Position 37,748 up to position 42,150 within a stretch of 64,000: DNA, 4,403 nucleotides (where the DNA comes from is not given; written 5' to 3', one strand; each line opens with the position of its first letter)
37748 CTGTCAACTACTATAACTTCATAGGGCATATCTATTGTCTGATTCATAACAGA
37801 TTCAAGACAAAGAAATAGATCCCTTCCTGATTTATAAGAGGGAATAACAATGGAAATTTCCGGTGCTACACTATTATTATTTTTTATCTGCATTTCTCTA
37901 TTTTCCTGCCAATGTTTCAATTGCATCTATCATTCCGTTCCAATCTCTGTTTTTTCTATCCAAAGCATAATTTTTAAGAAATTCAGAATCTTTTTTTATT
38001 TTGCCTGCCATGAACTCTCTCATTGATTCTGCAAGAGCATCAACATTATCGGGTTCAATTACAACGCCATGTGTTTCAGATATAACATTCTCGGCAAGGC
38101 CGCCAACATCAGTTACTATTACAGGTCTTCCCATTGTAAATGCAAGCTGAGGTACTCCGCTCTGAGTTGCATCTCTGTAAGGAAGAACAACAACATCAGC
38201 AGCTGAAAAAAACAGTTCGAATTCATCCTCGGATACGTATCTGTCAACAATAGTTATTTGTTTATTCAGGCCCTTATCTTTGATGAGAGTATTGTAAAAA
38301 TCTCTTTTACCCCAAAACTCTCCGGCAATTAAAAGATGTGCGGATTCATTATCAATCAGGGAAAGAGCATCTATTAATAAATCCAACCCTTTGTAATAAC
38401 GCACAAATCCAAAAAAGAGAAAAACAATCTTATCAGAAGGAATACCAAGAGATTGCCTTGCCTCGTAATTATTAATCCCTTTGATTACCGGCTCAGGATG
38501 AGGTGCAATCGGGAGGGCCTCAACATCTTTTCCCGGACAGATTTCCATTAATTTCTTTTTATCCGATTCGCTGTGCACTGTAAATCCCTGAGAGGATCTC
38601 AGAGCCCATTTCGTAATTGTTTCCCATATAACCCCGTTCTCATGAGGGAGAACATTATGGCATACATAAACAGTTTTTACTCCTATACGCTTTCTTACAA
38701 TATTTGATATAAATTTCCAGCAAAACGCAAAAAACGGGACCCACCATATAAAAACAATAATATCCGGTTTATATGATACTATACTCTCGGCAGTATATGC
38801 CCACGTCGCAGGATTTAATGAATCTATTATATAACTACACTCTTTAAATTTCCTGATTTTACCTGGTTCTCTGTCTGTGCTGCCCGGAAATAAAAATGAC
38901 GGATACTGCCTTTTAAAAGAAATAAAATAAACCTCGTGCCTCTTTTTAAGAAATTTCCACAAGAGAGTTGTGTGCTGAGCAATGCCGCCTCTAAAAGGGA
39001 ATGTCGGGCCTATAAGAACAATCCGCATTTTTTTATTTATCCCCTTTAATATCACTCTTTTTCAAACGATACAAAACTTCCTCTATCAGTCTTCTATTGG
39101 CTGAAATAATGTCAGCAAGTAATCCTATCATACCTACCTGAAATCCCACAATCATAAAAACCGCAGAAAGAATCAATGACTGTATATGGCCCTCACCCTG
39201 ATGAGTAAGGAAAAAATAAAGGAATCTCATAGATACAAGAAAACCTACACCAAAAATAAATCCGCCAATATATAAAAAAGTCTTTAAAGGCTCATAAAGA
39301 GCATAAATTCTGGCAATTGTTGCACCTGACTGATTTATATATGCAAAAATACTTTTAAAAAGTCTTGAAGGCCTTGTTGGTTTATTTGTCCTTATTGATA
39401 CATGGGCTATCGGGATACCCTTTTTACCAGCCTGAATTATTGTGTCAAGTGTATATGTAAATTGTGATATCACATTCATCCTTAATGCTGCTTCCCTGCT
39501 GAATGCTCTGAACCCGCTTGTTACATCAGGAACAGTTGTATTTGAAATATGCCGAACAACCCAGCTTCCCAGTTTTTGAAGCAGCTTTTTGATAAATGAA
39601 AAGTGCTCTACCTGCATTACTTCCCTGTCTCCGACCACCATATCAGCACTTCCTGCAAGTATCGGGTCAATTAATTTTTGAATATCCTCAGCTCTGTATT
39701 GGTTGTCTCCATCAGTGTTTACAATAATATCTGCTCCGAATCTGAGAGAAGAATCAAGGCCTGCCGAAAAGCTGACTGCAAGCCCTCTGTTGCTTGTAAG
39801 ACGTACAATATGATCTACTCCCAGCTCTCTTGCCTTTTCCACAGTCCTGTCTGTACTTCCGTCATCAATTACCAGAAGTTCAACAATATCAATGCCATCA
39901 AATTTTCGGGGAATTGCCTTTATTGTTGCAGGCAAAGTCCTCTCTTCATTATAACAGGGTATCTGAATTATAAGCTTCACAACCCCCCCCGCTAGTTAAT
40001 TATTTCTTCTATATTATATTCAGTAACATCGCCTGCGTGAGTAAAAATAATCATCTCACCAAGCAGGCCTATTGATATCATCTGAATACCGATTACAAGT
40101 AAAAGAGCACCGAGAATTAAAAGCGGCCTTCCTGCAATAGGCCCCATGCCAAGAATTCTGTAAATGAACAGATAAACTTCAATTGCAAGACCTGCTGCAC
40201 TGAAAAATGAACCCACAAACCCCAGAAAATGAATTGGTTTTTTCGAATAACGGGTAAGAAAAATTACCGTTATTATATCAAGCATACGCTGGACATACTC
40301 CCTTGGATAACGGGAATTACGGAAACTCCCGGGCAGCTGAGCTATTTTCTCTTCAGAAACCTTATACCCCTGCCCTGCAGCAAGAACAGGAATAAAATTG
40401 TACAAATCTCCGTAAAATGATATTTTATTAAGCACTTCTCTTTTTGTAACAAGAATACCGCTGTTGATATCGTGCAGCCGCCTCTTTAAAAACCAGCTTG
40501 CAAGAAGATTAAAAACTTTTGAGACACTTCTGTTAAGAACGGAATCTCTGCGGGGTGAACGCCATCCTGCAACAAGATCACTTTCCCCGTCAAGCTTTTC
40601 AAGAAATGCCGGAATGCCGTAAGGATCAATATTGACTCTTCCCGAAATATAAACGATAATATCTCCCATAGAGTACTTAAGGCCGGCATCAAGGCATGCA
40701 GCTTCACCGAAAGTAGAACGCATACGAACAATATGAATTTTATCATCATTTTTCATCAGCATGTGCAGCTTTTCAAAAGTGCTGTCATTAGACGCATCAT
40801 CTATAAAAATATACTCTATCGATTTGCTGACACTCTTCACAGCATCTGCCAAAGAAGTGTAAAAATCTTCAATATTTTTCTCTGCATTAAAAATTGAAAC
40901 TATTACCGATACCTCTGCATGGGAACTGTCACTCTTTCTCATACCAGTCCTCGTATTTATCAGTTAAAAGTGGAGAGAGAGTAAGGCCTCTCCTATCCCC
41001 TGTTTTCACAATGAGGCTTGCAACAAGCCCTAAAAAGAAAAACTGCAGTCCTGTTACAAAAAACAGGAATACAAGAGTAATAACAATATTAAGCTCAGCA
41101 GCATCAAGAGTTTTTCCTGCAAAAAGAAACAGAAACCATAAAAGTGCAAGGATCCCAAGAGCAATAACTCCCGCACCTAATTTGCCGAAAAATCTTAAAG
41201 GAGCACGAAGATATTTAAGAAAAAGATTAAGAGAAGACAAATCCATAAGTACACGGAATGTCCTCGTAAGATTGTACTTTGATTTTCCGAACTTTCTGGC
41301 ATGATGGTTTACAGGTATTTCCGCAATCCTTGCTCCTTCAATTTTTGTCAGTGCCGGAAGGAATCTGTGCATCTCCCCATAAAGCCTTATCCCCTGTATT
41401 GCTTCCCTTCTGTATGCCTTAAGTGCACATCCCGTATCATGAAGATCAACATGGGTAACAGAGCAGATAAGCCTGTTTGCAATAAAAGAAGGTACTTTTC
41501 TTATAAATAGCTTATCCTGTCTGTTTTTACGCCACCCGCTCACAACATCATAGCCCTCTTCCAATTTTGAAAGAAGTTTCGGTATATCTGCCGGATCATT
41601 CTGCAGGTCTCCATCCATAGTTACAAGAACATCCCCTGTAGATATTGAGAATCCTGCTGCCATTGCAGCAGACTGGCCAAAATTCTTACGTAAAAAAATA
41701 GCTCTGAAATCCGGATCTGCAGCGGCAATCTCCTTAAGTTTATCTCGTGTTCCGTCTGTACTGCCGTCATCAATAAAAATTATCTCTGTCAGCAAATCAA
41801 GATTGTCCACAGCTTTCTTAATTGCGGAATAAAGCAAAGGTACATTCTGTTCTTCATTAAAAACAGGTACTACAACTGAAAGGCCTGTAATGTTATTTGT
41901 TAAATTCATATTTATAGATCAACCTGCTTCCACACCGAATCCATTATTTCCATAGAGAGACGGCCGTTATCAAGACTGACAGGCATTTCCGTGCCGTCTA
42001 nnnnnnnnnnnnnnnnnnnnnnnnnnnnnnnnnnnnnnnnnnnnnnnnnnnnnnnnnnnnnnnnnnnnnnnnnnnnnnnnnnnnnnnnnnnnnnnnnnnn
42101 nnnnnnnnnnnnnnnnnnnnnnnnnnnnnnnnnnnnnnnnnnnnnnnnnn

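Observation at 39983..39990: G8 tract constitutes the whole intergenic spacer and RBS of a GTG-initiated polyprenyl-P glycosyltransferase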

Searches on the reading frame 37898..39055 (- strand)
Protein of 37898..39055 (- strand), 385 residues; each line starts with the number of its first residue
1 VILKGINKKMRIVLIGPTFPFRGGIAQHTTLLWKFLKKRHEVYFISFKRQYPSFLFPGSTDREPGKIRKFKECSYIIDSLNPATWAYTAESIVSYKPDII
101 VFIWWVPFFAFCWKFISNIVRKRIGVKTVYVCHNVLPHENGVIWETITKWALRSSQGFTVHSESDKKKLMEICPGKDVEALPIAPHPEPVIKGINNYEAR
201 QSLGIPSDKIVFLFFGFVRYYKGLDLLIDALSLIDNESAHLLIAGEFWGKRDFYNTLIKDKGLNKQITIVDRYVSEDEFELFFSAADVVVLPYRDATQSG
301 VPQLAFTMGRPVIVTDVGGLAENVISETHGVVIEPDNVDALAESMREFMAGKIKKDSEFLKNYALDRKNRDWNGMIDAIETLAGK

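Call 8: search_protein_families(library=pfam, proteins=[window:37898-39055:-])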
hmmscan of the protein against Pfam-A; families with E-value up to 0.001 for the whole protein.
window:37898-39055:- (385 aa): 3 families
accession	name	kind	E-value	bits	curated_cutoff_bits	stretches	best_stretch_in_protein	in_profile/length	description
PF00534.26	Glycos_transf_1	-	8.9e-25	87.6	26.4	1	198-359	4-164/172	Glycosyl transferases group 1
PF13692.12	Glyco_trans_1_4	-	4.6e-23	82.5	27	1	211-349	3-140/142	Glycosyl transferases group 1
PF13439.12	Glyco_transf_4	-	2.7e-08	34.5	28.5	1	23-171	2-150/170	Glycosyltransferase Family 4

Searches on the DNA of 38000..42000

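Call 41: search_rna_families(source=window, start=38000, end=42000, threshold=evalue, max_evalue=1)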
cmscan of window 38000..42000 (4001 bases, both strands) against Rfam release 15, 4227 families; matches with E-value up to 1: 1.
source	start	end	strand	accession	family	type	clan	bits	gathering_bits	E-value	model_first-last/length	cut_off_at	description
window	41033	41126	-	RF04177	BTnc201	Gene; sRNA;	-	27.4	105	0.074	1-99/99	no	Bacteroides sRNA BTnc201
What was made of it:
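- On RepG-type sRNA-targeted G-repeat: No sRNA family hit lies in 38000-42000 at the junction (call 41).
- No Rfam hit lies near the site (call 41).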
